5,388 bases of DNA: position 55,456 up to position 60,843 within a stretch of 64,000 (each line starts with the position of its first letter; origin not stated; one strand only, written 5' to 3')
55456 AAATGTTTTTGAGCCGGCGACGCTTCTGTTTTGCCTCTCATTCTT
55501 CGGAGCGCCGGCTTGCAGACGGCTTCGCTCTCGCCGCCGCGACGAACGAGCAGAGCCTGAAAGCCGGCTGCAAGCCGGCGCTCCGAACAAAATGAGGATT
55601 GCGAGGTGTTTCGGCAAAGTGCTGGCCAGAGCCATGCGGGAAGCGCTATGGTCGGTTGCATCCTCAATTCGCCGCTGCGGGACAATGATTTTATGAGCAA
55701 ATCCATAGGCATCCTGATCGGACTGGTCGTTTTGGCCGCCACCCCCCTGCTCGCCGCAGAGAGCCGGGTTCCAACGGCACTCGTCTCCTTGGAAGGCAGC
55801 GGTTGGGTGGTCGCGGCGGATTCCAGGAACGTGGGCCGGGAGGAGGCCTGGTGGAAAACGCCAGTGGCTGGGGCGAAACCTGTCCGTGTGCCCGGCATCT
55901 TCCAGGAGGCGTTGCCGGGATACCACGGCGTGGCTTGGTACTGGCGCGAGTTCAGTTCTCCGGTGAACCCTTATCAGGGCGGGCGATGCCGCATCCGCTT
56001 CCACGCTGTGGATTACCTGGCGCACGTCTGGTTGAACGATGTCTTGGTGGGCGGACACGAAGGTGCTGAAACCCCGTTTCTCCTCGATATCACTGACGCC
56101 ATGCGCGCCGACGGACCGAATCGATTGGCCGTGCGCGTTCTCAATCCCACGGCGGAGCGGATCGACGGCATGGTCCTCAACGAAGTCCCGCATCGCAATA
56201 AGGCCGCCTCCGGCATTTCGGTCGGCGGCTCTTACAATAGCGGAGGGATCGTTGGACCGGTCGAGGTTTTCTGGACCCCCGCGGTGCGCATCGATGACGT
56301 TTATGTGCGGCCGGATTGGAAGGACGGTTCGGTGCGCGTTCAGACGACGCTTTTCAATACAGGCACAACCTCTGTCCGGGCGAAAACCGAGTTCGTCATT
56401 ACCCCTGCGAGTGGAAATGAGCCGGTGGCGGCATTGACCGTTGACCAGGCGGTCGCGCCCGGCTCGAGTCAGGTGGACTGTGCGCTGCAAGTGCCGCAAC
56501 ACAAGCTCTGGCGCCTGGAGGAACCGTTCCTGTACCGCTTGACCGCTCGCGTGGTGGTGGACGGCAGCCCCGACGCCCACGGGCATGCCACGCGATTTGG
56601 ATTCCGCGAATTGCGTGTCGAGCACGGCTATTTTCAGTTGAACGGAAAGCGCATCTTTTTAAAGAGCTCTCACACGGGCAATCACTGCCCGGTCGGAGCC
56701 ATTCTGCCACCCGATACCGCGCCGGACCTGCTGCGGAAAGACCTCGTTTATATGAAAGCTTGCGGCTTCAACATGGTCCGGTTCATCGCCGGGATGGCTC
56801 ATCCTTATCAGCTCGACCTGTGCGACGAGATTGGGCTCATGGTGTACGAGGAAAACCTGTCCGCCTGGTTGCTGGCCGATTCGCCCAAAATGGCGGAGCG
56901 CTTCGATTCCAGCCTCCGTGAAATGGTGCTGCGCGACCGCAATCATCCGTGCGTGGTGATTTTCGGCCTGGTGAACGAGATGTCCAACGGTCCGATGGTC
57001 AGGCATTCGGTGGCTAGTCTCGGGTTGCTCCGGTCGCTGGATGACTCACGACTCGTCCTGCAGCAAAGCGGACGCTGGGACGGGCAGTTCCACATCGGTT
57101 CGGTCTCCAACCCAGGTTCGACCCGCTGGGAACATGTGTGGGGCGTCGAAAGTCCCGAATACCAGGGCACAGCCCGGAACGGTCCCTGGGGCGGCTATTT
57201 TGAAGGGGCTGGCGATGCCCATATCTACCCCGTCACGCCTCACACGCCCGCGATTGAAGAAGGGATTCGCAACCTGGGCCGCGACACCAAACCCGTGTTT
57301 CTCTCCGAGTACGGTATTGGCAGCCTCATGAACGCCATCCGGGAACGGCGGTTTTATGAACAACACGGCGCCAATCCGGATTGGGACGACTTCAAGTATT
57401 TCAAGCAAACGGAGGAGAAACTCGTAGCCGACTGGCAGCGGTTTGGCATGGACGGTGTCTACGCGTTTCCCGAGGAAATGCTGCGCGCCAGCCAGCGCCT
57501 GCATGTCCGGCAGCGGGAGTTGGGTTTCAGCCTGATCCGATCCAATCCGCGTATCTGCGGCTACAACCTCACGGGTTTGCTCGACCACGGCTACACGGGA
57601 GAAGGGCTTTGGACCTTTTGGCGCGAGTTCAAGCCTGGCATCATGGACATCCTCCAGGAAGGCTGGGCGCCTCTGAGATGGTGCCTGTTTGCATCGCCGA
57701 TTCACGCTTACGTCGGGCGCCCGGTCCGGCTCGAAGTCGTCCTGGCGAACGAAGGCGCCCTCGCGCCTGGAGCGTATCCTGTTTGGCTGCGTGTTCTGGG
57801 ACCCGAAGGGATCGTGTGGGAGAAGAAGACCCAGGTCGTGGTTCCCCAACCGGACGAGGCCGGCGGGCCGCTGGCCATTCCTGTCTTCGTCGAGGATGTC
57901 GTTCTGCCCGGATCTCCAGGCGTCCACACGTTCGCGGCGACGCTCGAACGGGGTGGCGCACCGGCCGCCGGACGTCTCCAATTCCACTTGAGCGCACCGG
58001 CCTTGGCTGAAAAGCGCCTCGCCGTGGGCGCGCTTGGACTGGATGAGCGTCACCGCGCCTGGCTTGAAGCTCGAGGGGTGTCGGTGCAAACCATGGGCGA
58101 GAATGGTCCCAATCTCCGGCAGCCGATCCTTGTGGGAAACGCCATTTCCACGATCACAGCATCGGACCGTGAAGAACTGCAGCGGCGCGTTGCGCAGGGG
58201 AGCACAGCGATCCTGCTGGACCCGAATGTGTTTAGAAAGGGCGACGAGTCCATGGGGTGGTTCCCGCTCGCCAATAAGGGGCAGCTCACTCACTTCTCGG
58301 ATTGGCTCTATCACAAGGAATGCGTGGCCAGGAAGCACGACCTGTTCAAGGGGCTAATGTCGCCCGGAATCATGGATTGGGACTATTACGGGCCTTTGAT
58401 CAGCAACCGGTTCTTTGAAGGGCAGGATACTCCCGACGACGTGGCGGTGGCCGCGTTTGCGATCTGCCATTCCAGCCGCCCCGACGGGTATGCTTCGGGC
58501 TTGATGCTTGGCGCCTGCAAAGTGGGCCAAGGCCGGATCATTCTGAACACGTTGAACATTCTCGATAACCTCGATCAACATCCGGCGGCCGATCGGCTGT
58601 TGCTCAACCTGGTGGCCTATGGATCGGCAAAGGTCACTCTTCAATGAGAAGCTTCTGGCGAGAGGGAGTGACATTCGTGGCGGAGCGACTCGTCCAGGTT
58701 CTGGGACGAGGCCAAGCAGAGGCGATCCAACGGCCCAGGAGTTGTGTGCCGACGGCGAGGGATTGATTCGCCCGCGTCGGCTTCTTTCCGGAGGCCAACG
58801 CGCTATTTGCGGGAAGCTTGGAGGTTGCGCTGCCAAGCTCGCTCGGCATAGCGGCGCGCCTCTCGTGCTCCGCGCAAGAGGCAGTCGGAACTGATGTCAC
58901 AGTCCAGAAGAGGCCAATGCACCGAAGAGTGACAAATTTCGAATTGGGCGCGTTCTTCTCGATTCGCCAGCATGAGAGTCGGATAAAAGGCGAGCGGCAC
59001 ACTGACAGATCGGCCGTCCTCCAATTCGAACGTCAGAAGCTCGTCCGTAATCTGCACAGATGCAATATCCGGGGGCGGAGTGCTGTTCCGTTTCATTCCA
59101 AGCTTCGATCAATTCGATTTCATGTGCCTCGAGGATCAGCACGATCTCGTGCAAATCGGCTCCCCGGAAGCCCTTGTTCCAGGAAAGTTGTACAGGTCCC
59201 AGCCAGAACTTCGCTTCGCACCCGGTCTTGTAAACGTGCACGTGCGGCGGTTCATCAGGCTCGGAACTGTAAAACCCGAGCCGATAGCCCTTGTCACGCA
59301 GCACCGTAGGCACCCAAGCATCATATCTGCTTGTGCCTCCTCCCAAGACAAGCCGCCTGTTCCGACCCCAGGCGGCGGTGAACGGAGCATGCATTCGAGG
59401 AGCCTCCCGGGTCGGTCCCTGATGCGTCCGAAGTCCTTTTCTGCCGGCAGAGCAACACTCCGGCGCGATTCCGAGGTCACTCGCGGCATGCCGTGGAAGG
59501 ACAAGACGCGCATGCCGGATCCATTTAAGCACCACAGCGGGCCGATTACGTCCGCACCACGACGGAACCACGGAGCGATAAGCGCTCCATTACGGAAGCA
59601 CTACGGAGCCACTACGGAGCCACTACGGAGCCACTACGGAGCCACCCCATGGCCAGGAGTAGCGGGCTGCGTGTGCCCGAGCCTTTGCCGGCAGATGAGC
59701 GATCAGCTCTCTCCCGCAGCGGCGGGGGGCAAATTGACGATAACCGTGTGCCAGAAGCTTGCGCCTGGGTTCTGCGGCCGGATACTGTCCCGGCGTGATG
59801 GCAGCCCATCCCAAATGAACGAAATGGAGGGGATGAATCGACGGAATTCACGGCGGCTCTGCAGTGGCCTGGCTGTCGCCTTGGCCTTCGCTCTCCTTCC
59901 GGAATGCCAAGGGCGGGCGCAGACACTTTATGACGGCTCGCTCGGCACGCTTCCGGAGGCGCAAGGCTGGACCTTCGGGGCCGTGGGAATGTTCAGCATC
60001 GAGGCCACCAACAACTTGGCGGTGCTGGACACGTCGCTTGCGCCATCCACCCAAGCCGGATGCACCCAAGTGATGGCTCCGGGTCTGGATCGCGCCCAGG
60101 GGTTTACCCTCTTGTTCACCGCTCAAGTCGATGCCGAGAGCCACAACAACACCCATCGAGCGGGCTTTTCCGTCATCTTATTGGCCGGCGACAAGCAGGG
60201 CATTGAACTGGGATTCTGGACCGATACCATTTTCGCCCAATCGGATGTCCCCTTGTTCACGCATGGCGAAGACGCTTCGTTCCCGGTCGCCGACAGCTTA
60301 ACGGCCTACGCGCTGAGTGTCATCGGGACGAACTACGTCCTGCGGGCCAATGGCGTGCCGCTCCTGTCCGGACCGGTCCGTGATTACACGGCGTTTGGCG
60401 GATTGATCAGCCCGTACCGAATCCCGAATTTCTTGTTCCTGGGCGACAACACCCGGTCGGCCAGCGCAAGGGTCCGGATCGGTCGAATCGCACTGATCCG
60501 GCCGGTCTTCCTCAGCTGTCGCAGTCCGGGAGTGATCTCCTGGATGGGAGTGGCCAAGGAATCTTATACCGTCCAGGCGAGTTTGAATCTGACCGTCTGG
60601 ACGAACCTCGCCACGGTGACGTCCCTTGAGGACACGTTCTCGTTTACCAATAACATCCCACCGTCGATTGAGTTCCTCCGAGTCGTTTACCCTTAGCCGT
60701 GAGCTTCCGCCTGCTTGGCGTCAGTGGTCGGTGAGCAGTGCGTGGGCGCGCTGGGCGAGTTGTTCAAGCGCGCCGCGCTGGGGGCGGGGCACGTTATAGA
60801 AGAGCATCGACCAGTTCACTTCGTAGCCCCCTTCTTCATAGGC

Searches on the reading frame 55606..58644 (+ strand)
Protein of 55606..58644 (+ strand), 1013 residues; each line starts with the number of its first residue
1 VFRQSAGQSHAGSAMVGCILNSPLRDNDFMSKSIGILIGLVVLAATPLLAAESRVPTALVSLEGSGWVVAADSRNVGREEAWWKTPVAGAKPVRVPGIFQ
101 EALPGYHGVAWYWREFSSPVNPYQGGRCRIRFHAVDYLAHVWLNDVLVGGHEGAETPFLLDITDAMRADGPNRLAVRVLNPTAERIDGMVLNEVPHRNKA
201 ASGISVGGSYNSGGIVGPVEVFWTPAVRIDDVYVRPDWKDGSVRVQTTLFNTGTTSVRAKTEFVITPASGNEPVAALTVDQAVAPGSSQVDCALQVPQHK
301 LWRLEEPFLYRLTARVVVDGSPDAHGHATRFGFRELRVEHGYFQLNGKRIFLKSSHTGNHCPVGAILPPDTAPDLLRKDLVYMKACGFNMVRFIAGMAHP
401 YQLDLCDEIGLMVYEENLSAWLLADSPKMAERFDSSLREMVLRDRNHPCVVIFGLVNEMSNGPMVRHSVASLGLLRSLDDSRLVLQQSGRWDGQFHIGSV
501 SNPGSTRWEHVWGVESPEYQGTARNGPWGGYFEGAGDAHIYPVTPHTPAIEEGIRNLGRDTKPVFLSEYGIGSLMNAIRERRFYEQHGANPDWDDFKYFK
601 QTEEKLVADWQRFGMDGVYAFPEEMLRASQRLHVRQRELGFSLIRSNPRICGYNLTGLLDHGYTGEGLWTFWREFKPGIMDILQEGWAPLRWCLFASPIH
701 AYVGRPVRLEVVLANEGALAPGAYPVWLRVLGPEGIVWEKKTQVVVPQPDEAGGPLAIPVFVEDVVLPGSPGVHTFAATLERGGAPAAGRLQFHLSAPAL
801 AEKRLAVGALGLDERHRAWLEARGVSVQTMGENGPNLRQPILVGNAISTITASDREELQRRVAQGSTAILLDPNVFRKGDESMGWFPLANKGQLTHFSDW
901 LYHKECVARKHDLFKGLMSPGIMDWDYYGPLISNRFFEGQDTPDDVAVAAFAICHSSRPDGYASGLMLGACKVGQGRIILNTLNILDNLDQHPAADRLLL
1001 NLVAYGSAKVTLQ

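Call 12: search_protein_families(library=pfam, proteins=[window:55606-58644:+], max_evalue=0.001)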
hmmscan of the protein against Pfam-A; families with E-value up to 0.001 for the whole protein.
window:55606-58644:+ (1013 aa): 4 families
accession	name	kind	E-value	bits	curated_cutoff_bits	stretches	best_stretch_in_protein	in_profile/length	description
PF02837.24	Glyco_hydro_2_N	-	1.2e-14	55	28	1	60-221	2-165/169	Glycosyl hydrolases family 2, sugar binding domain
PF02836.23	Glyco_hydro_2_C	-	1.1e-13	51.4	21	1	337-496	2-170/302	Glycosyl hydrolases family 2, TIM barrel domain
PF00703.27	Glyco_hydro_2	-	4.2e-13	50.5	23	1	227-334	1-109/109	Glycosyl hydrolases family 2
PF22666.2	Glyco_hydro_2_N2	-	5.4e-06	27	27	1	111-184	51-123/167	Glycosyl hydrolase 2 galactose-binding domain-like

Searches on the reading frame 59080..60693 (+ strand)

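Call 12: search_protein_families(library=pfam, proteins=[window:59080-60693:+], max_evalue=0.001)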
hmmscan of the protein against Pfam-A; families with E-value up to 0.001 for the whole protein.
window:59080-60693:+ (538 aa): 0 families

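Call 72: search_protein_families(library=ncbifam, proteins=[window:59080-60693:+], max_evalue=0.001)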
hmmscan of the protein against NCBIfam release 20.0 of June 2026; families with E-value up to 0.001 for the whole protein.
window:59080-60693:+ (538 aa): 1 family
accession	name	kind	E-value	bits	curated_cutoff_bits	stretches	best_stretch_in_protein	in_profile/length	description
NF050052.1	choice_anch_Y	domain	3.6e-50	170.2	80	1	331-472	17-166/166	choice-of-anchor Y domain-containing protein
